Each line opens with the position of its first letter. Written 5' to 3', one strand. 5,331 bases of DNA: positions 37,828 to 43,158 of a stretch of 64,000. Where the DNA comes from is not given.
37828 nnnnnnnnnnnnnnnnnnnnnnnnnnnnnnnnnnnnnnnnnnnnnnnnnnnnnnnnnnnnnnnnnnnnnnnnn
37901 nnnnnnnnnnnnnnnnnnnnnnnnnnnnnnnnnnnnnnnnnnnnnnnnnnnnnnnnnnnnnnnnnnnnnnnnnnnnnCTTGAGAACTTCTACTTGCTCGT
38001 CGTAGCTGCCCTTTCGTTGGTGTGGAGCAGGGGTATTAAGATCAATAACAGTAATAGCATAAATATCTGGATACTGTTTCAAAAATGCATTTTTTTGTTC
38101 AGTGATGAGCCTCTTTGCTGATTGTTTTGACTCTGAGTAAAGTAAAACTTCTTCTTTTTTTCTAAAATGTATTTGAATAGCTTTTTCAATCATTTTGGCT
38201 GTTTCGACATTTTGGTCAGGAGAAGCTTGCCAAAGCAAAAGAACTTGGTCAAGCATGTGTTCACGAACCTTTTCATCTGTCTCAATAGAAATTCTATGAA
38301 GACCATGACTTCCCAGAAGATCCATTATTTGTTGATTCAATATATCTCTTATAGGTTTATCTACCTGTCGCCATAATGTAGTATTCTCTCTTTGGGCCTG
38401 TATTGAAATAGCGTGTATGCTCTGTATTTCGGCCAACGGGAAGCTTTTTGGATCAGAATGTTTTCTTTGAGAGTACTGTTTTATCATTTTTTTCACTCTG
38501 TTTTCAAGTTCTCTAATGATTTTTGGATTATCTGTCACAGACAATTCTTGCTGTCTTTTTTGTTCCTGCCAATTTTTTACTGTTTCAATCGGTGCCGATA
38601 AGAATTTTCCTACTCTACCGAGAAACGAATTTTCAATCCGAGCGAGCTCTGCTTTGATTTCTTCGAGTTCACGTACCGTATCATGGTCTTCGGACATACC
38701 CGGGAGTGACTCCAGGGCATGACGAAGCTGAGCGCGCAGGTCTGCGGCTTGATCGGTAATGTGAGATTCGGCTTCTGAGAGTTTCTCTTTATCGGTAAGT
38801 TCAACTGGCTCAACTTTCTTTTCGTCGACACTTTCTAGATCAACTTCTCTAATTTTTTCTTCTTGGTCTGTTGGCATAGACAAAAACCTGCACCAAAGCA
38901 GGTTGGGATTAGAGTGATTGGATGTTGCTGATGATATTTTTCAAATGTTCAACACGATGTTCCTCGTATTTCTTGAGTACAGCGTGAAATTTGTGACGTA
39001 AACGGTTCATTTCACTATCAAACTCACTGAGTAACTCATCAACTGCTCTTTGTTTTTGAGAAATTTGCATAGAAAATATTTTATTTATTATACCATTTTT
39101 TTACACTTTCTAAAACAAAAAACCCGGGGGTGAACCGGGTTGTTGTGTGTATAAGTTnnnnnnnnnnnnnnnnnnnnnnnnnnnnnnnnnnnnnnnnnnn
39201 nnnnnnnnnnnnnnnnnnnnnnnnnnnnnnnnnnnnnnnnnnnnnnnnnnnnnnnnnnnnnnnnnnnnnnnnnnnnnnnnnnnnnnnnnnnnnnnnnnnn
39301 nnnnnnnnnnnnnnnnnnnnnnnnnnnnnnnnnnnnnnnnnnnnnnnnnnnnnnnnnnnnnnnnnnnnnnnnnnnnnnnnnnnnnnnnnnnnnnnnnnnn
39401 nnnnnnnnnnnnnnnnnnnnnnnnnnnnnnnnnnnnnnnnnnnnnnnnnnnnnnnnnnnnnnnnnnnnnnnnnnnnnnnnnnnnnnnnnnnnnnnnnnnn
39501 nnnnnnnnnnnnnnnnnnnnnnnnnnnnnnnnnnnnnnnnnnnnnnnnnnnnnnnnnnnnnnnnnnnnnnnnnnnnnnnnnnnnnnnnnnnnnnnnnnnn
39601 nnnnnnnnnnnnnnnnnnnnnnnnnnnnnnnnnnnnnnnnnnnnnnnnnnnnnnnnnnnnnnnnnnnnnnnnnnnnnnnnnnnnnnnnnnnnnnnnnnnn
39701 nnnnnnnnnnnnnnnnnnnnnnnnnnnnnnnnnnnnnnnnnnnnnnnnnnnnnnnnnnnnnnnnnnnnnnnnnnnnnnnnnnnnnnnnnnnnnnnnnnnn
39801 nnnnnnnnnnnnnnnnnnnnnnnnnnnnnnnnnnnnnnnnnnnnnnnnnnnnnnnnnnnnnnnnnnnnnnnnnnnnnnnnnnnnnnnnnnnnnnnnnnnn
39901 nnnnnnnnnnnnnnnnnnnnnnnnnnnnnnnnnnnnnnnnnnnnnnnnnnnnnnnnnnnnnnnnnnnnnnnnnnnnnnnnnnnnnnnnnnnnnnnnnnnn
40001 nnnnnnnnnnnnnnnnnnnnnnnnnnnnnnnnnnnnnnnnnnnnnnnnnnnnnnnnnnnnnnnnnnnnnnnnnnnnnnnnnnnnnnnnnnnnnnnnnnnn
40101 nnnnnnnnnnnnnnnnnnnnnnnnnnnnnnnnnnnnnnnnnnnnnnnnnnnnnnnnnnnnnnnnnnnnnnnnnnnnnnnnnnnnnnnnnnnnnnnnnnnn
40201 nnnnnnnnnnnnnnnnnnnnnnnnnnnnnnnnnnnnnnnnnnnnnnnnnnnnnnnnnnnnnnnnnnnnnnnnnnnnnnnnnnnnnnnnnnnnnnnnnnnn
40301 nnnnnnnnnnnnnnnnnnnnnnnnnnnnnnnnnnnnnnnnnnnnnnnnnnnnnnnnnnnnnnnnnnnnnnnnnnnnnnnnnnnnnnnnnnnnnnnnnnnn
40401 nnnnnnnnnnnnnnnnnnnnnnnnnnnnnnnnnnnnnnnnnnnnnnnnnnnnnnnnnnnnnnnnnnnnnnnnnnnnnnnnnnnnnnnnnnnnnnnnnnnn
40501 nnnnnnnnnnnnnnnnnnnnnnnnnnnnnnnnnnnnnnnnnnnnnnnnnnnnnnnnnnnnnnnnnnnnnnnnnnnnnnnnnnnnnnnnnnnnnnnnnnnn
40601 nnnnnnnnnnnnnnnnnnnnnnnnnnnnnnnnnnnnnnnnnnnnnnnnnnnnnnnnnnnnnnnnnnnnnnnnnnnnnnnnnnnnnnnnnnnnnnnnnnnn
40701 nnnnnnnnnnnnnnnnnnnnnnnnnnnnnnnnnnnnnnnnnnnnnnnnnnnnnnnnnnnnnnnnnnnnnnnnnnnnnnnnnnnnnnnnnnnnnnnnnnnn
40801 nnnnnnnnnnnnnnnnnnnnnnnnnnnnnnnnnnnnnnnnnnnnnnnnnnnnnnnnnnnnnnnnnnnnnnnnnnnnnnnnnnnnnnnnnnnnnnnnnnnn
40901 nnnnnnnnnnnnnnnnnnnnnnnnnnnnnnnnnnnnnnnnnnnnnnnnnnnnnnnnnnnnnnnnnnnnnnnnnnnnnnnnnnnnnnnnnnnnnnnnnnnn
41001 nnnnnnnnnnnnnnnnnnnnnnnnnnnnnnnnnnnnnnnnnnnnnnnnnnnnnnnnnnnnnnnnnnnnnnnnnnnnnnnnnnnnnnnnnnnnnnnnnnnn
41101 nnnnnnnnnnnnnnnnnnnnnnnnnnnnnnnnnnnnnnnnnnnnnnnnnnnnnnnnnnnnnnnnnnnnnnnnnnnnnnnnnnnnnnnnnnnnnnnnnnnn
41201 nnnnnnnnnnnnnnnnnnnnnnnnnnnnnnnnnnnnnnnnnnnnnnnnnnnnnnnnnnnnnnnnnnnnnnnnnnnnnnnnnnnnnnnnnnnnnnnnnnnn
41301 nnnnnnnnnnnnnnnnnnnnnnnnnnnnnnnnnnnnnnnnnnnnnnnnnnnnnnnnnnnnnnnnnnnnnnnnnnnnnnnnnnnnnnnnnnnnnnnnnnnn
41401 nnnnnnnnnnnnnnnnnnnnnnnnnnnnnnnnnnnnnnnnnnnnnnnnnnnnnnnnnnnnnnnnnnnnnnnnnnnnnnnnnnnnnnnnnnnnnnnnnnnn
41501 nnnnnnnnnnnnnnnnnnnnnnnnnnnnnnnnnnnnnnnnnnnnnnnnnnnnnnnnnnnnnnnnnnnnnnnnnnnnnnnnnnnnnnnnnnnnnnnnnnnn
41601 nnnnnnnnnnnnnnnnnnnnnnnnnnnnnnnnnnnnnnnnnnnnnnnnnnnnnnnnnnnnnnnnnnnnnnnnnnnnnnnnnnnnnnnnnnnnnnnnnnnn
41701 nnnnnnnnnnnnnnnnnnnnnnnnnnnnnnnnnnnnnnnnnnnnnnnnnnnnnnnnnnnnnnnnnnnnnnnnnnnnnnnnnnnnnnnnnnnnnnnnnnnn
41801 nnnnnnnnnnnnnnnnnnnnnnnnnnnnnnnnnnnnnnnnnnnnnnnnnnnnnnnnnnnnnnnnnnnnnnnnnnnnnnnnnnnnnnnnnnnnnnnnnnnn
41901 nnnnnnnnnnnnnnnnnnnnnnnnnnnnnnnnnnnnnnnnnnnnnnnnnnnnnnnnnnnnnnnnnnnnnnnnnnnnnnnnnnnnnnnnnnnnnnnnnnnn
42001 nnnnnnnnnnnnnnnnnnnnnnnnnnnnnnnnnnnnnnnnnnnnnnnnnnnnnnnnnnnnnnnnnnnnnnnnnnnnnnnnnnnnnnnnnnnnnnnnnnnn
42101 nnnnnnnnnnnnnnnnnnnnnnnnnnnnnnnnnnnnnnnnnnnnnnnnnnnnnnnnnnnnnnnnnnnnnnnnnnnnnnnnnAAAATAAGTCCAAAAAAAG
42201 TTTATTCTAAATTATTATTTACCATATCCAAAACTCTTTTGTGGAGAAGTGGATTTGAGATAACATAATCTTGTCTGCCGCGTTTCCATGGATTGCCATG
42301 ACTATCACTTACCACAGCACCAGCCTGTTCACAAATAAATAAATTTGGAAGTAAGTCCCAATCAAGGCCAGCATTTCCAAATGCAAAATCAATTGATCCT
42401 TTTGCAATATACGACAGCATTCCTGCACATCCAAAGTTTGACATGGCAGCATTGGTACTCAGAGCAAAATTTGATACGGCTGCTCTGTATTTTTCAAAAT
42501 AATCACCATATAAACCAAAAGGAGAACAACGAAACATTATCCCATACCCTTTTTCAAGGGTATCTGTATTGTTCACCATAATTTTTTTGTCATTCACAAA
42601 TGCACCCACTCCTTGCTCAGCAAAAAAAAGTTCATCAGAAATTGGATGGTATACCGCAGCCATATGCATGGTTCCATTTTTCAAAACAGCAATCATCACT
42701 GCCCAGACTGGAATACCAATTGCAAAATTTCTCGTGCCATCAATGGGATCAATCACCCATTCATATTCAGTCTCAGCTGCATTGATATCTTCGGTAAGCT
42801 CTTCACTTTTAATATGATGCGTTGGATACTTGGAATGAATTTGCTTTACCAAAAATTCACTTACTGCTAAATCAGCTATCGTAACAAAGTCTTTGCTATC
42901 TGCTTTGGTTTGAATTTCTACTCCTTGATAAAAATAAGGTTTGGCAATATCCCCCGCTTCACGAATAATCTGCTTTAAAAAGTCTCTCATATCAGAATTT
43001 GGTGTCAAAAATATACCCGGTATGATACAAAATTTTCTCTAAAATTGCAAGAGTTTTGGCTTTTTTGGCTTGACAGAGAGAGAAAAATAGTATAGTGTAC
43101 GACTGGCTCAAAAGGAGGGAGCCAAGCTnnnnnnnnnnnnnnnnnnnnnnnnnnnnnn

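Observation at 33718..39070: Orphan 1721-aa giant protein with a small coiled-coil ORF and hairpin immediately upstream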

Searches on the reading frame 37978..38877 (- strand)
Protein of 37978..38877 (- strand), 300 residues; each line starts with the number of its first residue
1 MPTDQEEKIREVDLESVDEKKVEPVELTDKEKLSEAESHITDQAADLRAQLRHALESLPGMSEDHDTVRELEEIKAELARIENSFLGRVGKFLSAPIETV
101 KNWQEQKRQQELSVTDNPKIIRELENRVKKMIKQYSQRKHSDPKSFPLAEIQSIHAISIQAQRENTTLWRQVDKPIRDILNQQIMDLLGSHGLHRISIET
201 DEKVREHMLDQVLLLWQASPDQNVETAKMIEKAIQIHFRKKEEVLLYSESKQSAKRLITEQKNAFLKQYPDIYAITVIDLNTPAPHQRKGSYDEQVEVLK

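Call 25: search_protein_families(library=pfam, proteins=[window:37978-38877:-], max_evalue=1)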
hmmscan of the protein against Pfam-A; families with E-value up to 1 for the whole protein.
window:37978-38877:- (300 aa): 7 families
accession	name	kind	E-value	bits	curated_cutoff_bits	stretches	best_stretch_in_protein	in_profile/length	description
PF12960.12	DUF3849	-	0.028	14.9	25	1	213-241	15-43/123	Protein of unknown function (DUF3849)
PF05511.16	ATP-synt_F6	-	0.045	14.6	27.9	1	97-147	44-91/97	Mitochondrial ATP synthase coupling factor 6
PF01014.23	Uricase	-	0.049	14.5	25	1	190-277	18-105/140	Uricase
PF25262.1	DUF7862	-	0.05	14.1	27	1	227-262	3-38/85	Domain of unknown function (DUF7862)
PF00370.27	FGGY_N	-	0.091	12.8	28.8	1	114-179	41-95/245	FGGY family of carbohydrate kinases, N-terminal domain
PF01738.24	DLH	-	0.23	11.5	21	1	207-271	119-183/217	Dienelactone hydrolase family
PF24055.2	POL3_N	-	0.91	10.5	24.1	0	117-159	17-59/81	DNA polymerase delta catalytic subunit-like, N-terminal domain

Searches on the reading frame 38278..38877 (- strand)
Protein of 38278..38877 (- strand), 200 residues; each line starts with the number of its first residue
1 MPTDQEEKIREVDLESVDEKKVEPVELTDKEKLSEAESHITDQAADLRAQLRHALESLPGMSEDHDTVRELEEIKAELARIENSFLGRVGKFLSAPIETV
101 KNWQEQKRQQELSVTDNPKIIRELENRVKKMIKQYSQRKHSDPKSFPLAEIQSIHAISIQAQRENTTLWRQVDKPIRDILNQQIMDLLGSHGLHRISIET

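Call 99: search_solved_structures(query=A9, max_evalue=10)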
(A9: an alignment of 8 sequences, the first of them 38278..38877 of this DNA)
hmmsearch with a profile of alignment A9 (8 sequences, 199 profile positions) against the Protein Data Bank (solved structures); distinct sequences matched with E-value up to 10: 6.
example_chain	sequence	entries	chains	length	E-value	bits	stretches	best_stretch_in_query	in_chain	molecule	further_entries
3oqv_A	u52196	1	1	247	0.17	14.7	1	26-82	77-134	AlbC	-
4q24_A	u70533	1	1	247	0.17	14.7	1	26-82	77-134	Cyclo(L-leucyl-L-phenylalanyl) synthase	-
9rwq_N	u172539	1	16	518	0.45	13.4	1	28-96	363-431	Ancestral Group II Chaperonin (ACII)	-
6fyj_A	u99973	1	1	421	0.49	13.3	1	137-183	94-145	Fatty-acid peroxygenase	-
3m1m_A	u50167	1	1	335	1.8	11.4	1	44-78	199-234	ORF904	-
6nz1_A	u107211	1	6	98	2.5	10.9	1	22-78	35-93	Design construct XXA_GVDQ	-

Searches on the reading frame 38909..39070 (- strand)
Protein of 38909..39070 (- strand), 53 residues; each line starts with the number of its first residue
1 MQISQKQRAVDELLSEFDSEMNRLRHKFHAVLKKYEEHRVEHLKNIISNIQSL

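Call 6: search_protein_families(library=pfam, proteins=[window:38909-39070:-], max_evalue=0.01)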
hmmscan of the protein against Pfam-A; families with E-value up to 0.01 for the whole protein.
window:38909-39070:- (53 aa): 1 family
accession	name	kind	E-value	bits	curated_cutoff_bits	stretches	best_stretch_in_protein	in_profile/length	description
PF03792.18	PBC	-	0.0053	17.1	25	1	14-51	96-133/181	PBC domain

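Call 76: search_protein_families(library=ncbifam, proteins=[window:38909-39070:-], max_evalue=0.1)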
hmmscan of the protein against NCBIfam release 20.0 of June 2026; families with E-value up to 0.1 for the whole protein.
window:38909-39070:- (53 aa): 2 families
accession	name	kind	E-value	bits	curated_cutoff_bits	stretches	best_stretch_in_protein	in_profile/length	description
NF002706.0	PRK02507.1-5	equivalog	0.009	15.5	596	1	8-52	311-356/469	proton extrusion protein PcxA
NF033518.0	transpos_IS607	equivalog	0.027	14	110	1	4-42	83-121/187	IS607 family transposase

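Call 77: search_protein_families(library=padloc, proteins=[window:38909-39070:-], max_evalue=0.1)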
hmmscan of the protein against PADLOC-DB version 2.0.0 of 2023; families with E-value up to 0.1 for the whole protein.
window:38909-39070:- (53 aa): 0 families

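Call 100: search_solved_structures(query=A3, max_evalue=10)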
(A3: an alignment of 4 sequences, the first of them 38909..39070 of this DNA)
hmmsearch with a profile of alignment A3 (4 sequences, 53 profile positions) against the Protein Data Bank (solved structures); distinct sequences matched with E-value up to 10: 2.
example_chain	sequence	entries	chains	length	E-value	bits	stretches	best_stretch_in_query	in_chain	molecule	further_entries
6dkm_B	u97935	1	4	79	0.11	15.6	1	15-37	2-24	DHD131_B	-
5abs_A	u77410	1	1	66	2.9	11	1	1-25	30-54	SH3 DOMAIN-CONTAINING KINASE-BINDING PROTEIN 1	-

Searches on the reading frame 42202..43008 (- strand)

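Call 6: search_protein_families(library=pfam, proteins=[window:42202-43008:-], max_evalue=0.01)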
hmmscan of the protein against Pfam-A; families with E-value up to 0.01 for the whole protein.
window:42202-43008:- (268 aa): 1 family
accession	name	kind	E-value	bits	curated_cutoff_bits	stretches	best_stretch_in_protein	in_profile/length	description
PF00459.30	Inositol_P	-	2.6e-45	155.5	27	1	6-263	4-266/271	Inositol monophosphatase family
